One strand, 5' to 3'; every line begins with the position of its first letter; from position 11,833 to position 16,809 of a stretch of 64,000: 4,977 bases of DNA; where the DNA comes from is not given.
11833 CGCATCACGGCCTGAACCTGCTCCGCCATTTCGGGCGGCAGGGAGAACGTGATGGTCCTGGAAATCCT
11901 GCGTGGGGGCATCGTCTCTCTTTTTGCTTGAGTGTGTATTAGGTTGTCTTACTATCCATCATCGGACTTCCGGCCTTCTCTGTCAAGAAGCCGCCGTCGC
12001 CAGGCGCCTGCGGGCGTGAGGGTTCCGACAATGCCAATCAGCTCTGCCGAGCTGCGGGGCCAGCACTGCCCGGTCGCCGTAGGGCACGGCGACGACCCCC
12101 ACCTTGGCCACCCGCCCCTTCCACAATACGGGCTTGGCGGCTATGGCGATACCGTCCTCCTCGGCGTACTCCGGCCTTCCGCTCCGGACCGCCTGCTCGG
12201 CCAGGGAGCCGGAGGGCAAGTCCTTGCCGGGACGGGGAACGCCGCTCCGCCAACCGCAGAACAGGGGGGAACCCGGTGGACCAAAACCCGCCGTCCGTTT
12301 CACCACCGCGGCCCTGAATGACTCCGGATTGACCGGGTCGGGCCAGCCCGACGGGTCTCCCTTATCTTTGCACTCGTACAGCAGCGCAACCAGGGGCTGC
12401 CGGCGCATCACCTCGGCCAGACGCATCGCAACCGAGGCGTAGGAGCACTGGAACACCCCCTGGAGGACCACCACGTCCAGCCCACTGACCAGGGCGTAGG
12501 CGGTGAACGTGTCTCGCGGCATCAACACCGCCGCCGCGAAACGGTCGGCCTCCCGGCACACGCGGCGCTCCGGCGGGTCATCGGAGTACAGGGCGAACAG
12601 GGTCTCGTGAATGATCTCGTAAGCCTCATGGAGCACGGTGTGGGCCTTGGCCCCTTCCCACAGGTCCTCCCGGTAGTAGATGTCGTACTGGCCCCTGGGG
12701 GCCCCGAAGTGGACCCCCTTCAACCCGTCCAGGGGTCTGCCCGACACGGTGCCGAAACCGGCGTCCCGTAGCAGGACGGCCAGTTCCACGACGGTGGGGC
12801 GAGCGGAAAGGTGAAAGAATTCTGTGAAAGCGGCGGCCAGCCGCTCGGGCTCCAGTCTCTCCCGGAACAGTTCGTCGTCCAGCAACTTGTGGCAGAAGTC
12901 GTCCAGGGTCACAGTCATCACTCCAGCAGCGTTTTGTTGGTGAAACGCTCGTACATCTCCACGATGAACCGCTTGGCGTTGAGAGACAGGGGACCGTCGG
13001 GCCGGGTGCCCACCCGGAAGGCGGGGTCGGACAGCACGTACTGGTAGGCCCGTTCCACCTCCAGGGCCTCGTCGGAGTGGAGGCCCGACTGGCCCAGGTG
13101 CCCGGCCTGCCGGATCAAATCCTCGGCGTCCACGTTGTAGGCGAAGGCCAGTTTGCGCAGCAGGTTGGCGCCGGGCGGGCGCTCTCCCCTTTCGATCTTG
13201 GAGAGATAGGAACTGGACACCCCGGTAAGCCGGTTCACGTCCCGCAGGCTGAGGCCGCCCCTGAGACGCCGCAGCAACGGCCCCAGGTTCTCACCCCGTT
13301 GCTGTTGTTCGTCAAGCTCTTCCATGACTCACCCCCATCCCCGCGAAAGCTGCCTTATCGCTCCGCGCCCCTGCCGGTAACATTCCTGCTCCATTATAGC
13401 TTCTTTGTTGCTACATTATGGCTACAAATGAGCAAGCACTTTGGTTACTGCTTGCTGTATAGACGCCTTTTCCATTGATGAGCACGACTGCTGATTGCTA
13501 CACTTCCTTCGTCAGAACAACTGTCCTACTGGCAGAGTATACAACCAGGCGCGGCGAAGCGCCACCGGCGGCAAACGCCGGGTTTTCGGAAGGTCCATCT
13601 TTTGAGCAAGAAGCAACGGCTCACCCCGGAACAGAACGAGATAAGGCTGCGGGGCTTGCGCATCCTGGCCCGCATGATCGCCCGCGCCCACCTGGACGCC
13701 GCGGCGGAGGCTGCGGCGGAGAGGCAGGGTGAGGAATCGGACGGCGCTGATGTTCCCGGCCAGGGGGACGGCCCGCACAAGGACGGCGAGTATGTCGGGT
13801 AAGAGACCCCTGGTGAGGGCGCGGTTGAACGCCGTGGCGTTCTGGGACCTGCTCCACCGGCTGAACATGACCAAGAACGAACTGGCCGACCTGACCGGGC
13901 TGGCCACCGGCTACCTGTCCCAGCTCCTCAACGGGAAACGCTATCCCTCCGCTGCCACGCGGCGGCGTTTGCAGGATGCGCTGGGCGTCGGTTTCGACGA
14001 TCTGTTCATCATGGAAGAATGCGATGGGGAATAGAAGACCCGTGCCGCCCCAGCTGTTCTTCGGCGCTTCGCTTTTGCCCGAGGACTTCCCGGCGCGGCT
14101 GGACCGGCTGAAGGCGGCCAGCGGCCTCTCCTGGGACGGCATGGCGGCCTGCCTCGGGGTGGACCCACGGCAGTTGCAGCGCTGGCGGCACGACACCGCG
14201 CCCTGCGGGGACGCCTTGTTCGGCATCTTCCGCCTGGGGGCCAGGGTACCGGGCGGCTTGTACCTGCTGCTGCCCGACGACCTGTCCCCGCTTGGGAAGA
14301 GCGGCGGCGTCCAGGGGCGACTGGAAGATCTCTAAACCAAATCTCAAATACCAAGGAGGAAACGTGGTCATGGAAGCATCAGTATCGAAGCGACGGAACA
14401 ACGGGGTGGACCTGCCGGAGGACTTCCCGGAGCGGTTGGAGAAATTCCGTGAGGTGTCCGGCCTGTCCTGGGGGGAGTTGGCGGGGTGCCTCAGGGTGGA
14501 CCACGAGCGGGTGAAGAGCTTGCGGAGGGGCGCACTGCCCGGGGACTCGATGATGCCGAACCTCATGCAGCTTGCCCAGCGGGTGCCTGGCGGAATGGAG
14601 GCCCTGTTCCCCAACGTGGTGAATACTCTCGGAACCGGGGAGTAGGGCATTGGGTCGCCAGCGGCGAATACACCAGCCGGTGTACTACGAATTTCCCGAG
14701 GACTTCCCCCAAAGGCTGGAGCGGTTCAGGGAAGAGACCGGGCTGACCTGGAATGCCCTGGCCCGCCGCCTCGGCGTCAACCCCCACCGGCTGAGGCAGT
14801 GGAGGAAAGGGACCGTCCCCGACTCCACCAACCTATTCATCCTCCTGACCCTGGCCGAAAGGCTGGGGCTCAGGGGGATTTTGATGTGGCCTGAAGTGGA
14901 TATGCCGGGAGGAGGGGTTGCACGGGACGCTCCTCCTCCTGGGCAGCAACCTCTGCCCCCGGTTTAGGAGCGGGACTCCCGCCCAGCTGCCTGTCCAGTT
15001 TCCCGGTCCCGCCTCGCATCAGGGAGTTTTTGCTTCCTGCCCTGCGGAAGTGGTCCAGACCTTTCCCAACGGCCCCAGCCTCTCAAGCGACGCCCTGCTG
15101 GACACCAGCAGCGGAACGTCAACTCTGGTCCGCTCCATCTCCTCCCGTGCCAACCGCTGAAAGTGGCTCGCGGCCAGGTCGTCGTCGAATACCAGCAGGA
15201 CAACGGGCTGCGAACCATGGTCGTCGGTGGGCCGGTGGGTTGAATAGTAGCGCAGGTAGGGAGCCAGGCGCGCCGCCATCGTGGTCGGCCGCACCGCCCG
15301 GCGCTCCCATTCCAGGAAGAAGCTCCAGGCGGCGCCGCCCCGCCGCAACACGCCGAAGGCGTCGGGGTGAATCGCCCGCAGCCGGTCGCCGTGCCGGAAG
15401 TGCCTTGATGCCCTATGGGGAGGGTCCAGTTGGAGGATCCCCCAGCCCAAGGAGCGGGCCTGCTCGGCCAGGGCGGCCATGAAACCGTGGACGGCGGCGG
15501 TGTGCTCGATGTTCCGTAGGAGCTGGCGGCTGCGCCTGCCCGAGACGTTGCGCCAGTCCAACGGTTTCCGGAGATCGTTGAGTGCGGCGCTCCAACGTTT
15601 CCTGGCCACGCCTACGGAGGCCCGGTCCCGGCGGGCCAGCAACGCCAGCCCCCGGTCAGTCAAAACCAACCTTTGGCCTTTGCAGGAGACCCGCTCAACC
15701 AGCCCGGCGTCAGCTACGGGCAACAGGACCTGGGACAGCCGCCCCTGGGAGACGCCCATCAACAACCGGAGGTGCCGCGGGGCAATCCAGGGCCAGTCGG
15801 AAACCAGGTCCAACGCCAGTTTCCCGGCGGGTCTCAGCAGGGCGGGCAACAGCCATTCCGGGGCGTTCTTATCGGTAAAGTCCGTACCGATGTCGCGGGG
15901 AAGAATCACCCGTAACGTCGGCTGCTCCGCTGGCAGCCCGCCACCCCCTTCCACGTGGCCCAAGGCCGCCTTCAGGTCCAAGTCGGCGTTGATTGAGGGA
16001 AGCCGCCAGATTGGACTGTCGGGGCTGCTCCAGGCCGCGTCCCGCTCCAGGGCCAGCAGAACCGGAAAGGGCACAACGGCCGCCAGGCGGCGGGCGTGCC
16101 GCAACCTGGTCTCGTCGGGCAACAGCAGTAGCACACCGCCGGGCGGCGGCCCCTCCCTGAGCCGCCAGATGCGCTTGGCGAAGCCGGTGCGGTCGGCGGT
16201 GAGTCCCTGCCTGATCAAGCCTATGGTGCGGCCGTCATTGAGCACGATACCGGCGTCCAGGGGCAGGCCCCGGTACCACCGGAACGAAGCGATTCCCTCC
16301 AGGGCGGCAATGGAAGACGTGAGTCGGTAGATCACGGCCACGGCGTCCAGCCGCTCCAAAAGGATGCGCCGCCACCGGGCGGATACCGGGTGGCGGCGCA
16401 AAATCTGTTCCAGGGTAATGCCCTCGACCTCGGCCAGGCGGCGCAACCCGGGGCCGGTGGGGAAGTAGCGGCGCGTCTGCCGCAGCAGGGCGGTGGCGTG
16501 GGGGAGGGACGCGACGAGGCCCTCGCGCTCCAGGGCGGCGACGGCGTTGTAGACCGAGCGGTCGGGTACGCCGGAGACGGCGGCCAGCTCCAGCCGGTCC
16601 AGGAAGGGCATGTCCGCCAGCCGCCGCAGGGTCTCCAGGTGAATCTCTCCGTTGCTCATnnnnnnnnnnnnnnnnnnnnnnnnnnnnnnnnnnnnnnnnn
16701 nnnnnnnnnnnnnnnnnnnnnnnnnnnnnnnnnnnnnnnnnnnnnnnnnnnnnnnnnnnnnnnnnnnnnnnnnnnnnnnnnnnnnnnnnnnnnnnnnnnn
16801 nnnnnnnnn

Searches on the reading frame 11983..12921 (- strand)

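Call 30: search_protein_families(library=pfam, proteins=[window:11983-12921:-], max_evalue=0.01)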
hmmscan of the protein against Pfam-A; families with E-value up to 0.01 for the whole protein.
window:11983-12921:- (312 aa): 1 family
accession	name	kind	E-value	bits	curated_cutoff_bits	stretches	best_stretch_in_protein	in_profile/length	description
PF06114.19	Peptidase_M78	-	1.9e-10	41.1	22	1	64-168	13-122/123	IrrE N-terminal-like domain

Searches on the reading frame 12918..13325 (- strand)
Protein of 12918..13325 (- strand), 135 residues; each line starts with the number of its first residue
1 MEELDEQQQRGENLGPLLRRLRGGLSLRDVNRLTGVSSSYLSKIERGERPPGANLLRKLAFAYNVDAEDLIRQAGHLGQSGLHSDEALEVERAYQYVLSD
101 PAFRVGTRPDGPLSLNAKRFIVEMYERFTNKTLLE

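Call 30: search_protein_families(library=pfam, proteins=[window:12918-13325:-], max_evalue=0.01)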
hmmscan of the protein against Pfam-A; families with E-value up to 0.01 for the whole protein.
window:12918-13325:- (135 aa): 5 families
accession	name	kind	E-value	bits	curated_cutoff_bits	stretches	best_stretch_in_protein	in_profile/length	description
PF13560.12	HTH_31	-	8.9e-13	48.8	27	1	14-69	2-60/64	Helix-turn-helix domain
PF01381.28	HTH_3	-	6.5e-11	42.5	23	1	19-70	4-55/55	Helix-turn-helix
PF12844.13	HTH_19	-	2.2e-07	31.1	30.2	1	24-75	12-63/64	Helix-turn-helix domain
PF13413.12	HTH_25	-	0.0019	18.4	24.6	1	19-47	5-33/62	Helix-turn-helix domain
PF13443.12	HTH_26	-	0.0045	17.7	22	1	24-71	10-58/63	Cro/C1-type HTH DNA-binding domain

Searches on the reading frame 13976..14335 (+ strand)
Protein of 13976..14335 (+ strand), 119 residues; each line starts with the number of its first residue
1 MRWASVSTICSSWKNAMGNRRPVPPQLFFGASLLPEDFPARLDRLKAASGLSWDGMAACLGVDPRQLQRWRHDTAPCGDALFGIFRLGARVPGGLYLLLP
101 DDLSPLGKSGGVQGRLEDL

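Call 30: search_protein_families(library=pfam, proteins=[window:13976-14335:+], max_evalue=0.01)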
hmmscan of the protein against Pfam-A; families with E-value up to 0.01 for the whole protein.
window:13976-14335:+ (119 aa): 1 family
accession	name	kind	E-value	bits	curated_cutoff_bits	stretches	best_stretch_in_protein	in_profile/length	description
PF13384.12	HTH_23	-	0.0022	18.2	24.6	1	46-73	14-40/50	Homeodomain-like domain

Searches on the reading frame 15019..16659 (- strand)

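Call 30: search_protein_families(library=pfam, proteins=[window:15019-16659:-], max_evalue=0.01)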
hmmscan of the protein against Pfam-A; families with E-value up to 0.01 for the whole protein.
window:15019-16659:- (546 aa): 3 families
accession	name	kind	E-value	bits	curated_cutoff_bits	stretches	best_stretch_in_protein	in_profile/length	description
PF13814.12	Replic_Relax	-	1.5e-08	35.4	25.3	1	369-487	80-191/191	Replication-relaxation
PF01978.25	TrmB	-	0.001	19.3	25.6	0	24-55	27-58/68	Sugar-specific transcriptional regulator TrmB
PF12802.13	MarR_2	-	0.0094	16.5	27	0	294-329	23-58/61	MarR family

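Call 82: search_protein_families(library=ncbifam, proteins=[window:15019-16659:-], max_evalue=0.01)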
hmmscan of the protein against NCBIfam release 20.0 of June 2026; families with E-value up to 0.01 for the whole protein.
window:15019-16659:- (546 aa): 0 families
